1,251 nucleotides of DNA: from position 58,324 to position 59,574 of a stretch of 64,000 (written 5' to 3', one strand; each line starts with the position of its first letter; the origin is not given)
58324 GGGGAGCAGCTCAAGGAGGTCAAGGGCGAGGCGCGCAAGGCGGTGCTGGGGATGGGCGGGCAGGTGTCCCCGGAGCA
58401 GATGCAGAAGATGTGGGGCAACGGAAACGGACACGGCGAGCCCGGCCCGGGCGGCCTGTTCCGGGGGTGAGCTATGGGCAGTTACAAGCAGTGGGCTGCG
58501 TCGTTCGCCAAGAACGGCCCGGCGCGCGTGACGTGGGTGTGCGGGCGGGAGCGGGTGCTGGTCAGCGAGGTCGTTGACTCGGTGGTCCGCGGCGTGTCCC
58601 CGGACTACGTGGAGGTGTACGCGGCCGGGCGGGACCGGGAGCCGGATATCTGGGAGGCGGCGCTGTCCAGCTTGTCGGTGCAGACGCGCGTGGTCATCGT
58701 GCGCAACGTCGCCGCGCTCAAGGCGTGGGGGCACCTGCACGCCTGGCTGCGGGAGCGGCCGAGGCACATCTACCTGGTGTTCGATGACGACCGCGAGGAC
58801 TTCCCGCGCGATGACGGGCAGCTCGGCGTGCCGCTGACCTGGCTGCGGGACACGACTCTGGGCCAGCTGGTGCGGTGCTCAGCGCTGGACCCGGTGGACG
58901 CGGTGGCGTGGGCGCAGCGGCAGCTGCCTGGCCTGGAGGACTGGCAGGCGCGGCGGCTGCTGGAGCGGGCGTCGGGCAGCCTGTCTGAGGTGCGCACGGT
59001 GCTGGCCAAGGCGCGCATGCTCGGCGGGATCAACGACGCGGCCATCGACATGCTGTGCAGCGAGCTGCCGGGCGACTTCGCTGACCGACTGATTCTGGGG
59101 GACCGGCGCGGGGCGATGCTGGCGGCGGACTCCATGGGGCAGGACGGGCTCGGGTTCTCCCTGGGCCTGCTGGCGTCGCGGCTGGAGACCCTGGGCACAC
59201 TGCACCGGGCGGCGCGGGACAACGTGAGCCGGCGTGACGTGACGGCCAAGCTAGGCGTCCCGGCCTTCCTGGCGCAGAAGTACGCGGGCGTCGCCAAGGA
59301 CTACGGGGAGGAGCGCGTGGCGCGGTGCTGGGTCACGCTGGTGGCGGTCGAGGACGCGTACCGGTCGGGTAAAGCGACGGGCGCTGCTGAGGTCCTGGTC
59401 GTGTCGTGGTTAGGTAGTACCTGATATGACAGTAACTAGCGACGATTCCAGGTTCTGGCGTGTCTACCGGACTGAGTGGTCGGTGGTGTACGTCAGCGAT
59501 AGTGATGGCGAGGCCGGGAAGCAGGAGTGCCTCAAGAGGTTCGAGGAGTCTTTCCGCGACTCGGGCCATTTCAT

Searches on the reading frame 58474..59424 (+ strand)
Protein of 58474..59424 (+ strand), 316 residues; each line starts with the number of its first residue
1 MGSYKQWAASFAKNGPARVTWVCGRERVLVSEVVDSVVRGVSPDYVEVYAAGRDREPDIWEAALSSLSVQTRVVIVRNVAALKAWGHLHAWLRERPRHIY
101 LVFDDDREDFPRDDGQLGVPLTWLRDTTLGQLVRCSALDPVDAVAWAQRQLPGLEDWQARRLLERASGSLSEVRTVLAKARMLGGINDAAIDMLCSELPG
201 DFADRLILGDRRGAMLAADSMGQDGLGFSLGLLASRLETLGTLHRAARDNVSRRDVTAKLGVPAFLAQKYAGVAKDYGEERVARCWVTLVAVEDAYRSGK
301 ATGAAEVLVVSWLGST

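Call 17: search_protein_families(library=pfam, proteins=[window:58474-59424:+], max_evalue=0.01)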
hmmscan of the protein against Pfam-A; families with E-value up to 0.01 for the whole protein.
window:58474-59424:+ (316 aa): 1 family
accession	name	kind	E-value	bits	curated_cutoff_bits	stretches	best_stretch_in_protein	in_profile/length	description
PF21694.2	DNA_pol3_delta_C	-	0.0033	17.8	27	1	230-302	37-109/121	DNA polymerase III delta subunit, C-terminal domain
